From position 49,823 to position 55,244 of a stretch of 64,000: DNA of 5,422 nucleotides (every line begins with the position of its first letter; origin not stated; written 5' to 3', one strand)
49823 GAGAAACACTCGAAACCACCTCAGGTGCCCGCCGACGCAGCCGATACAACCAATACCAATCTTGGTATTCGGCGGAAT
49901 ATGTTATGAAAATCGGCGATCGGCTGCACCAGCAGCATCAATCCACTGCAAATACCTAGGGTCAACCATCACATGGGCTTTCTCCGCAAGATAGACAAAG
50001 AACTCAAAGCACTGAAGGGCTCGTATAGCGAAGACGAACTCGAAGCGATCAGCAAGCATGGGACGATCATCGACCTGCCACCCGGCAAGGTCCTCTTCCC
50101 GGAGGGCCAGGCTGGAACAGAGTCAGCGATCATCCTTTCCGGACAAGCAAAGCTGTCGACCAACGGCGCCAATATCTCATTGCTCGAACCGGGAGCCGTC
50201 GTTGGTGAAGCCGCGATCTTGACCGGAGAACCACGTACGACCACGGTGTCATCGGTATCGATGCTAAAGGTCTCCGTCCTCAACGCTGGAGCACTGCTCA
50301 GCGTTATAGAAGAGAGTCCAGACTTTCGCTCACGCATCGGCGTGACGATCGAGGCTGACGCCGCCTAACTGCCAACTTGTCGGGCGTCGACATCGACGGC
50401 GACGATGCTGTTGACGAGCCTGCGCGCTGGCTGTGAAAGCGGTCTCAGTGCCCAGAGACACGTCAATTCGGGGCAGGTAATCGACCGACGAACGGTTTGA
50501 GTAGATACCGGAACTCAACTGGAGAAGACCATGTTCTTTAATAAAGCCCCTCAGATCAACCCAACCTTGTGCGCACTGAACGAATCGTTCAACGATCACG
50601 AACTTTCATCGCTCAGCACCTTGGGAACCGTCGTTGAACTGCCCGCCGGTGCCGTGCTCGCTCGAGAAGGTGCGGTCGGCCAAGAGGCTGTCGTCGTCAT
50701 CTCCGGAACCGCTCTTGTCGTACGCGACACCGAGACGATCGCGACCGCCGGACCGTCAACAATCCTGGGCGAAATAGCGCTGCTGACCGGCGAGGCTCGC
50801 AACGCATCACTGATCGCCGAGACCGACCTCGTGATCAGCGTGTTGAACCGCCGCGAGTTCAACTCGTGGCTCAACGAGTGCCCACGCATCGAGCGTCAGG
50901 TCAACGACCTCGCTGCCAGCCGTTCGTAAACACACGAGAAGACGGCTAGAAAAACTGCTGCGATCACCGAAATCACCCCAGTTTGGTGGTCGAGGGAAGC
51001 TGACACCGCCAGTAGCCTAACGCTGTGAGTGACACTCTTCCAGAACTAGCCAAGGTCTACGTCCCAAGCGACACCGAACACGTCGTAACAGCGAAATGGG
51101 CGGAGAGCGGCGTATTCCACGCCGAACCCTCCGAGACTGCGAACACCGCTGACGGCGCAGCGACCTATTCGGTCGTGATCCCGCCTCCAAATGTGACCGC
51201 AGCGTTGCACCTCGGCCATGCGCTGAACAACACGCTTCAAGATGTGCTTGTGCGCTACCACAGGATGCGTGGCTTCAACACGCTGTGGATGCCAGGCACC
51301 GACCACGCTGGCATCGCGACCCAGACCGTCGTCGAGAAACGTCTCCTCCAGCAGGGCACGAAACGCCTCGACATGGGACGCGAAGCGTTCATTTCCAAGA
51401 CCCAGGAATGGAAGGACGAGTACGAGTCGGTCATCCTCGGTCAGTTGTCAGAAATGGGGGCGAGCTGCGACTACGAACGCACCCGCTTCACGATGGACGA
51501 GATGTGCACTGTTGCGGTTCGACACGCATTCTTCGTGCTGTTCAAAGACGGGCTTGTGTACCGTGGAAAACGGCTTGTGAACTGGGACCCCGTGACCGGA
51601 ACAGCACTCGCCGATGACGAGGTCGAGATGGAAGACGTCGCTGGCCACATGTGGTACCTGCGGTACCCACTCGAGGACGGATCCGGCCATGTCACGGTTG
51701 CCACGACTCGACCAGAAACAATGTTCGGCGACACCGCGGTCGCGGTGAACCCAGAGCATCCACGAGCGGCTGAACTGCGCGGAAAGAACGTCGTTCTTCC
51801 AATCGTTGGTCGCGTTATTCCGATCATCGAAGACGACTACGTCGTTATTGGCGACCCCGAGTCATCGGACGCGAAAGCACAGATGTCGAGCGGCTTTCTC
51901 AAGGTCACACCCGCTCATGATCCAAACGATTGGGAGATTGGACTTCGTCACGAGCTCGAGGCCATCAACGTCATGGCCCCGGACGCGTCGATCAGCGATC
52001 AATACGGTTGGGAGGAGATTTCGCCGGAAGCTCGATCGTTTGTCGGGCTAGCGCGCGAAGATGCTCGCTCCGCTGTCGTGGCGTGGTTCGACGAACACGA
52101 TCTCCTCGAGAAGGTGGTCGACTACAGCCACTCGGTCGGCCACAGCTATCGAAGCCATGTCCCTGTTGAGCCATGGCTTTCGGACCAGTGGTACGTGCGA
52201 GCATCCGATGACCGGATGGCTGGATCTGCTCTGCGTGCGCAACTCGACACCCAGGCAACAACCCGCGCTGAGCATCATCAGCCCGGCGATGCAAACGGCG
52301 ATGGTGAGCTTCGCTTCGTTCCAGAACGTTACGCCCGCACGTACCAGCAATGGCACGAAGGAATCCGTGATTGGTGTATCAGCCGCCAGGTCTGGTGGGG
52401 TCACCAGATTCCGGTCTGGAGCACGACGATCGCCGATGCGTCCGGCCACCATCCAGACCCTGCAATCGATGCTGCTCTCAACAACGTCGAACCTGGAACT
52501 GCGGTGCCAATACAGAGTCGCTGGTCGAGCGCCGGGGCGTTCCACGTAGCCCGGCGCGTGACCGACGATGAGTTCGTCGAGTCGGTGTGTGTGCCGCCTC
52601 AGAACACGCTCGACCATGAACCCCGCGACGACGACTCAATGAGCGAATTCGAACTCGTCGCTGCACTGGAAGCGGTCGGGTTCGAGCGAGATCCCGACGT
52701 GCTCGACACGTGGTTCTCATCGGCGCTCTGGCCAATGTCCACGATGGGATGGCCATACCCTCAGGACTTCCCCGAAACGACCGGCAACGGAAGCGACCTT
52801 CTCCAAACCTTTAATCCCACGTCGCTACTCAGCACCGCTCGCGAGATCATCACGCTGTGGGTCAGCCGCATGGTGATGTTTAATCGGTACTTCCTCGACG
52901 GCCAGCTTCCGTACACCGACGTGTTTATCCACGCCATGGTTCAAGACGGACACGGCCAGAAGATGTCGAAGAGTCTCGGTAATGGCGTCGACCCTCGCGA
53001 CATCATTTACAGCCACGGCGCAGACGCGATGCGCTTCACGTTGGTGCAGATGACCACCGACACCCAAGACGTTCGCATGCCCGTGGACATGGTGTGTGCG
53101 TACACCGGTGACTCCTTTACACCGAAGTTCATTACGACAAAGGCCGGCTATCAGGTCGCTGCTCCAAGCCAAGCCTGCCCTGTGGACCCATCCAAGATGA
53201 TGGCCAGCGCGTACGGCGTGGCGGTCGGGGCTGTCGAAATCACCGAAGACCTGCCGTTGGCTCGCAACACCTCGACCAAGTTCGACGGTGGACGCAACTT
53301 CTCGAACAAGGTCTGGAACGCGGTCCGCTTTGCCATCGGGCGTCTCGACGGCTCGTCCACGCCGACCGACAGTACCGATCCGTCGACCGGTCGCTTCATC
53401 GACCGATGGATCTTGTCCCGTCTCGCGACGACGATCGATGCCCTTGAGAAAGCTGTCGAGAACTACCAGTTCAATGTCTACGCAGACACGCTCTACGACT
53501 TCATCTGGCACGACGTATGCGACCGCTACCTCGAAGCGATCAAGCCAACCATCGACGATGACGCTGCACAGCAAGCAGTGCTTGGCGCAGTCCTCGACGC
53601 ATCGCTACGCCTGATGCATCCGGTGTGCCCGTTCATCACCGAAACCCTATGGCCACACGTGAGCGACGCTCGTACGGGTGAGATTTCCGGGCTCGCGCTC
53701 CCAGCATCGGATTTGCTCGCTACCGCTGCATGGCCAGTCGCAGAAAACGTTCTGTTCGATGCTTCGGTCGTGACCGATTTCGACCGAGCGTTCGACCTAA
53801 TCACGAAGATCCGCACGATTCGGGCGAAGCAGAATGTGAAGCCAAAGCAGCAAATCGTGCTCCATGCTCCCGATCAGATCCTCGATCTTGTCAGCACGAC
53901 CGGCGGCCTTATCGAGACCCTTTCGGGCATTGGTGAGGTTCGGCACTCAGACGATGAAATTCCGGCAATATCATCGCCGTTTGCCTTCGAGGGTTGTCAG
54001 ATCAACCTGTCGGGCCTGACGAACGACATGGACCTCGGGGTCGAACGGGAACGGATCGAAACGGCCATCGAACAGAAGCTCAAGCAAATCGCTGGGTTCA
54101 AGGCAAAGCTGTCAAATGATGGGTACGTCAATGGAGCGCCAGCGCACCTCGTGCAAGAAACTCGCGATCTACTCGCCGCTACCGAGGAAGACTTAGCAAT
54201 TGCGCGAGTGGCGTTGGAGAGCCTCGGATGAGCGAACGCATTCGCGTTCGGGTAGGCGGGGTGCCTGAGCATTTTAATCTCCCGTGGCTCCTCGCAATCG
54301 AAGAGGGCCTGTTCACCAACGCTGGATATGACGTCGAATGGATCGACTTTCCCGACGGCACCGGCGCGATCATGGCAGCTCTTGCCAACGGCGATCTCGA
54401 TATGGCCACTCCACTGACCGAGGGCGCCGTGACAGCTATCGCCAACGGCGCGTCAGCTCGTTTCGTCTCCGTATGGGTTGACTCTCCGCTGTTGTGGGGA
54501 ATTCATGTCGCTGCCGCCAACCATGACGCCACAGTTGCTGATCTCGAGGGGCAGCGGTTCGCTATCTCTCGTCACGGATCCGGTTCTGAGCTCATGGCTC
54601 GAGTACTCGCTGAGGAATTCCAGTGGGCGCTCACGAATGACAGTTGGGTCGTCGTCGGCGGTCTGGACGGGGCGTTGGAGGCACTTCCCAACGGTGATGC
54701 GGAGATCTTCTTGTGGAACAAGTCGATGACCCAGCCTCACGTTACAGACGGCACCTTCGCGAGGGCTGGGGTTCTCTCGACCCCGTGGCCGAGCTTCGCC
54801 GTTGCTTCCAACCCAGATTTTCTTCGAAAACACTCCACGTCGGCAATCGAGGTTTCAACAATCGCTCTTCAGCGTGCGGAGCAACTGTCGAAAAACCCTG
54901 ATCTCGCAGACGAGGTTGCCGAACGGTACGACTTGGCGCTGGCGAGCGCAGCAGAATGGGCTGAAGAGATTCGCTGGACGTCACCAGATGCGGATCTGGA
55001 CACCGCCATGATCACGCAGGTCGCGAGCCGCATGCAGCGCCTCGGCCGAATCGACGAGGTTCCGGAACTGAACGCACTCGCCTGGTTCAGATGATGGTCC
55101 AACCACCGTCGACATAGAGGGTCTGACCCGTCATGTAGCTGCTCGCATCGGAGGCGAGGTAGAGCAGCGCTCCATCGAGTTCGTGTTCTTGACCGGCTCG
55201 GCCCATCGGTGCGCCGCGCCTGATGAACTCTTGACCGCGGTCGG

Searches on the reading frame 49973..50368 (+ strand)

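Call 34: search_protein_families(library=pfam, proteins=[window:49973-50368:+])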
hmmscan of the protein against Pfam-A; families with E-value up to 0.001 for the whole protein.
window:49973-50368:+ (131 aa): 1 family
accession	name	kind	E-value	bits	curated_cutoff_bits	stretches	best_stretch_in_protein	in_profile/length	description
PF00027.35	cNMP_binding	-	1.3e-13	51.2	27.5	1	34-114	3-88/89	Cyclic nucleotide-binding domain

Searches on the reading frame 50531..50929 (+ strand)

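Call 34: search_protein_families(library=pfam, proteins=[window:50531-50929:+])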
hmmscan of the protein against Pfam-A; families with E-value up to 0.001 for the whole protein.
window:50531-50929:+ (132 aa): 1 family
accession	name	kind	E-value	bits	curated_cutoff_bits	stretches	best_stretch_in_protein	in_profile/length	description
PF00027.35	cNMP_binding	-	3.9e-14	52.8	27.5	1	35-115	2-87/89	Cyclic nucleotide-binding domain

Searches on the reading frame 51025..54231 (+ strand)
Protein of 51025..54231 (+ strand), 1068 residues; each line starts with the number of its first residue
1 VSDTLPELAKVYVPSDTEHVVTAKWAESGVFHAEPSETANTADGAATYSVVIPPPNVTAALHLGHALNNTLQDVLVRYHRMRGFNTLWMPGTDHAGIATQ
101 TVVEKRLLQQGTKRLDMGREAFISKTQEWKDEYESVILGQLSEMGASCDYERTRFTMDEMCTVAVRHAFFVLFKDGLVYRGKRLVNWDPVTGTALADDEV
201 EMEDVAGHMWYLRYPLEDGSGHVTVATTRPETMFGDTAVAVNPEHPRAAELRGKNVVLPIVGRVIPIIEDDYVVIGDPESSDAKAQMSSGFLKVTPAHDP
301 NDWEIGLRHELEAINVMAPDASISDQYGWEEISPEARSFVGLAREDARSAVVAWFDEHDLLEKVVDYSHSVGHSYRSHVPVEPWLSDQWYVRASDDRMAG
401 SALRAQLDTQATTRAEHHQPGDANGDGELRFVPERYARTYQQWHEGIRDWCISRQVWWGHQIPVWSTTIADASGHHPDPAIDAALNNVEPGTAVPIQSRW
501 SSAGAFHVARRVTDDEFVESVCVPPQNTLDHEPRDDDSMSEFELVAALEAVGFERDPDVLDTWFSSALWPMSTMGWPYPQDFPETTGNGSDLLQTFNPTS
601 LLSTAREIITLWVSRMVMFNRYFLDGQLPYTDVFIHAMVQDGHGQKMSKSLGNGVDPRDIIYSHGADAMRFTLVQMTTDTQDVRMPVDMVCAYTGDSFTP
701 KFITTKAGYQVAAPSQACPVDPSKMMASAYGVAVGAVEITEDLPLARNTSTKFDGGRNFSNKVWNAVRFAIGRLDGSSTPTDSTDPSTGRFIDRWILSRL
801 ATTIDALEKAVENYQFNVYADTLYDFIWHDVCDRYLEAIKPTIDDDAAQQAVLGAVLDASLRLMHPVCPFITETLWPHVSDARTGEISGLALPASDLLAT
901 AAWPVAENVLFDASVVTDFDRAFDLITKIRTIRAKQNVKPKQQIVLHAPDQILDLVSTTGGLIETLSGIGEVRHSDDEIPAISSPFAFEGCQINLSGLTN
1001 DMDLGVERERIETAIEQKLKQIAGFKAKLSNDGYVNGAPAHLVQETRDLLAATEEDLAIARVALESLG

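Call 34: search_protein_families(library=pfam, proteins=[window:51025-54231:+])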
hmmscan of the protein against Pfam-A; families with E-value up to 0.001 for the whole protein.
window:51025-54231:+ (1068 aa): 6 families
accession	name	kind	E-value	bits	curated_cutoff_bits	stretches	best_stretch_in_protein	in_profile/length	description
PF00133.28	tRNA-synt_1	-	1e-112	377.4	22.7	2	23-468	4-249/414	tRNA synthetases class I (I, L, M and V)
PF08264.19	Anticodon_1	-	1.3e-35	122.9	25.1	1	793-944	1-144/148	Anticodon-binding domain of tRNA ligase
PF09334.17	tRNA-synt_1g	-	4.9e-18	65.5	20.1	2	55-202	8-137/391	tRNA synthetases class I (M)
PF10458.14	Val_tRNA-synt_C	-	6.8e-09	36.3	25.9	1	1003-1067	1-65/66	Valyl tRNA synthetase tRNA binding arm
PF13603.12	tRNA-synt_1_2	-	3.6e-07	30.3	25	0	212-254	12-54/185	Leucyl-tRNA synthetase, editing domain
PF01406.26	tRNA-synt_1e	-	1.7e-06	28.1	27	0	629-676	236-283/301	tRNA synthetases class I (C) catalytic domain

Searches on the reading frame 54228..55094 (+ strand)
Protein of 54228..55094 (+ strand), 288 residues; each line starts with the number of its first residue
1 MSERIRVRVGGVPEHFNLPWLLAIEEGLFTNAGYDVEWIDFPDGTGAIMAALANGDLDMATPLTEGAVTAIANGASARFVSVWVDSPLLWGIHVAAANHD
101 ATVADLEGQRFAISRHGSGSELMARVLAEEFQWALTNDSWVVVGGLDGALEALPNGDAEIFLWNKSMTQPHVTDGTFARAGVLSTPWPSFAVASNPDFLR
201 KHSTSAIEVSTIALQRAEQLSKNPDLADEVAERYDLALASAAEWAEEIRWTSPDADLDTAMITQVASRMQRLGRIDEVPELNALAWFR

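Call 34: search_protein_families(library=pfam, proteins=[window:54228-55094:+])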
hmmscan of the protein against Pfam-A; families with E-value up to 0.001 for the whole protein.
window:54228-55094:+ (288 aa): 4 families
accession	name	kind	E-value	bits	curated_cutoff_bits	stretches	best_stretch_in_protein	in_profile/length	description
PF09084.16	NMT1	-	6.6e-08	33.2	20.5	1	19-164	6-150/216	NMT1/THI5 like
PF22384.1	PBP2_Ca3427_like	-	6.5e-07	30.1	27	1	90-170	1-82/95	Ca3427-like PBP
PF12974.12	Phosphonate-bd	-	1.6e-06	28.1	27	1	33-175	28-174/242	ABC transporter, phosphonate, periplasmic substrate-binding protein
PF13379.11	NMT1_2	-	8.4e-06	26.2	24.7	1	4-75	5-74/252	NMT1-like family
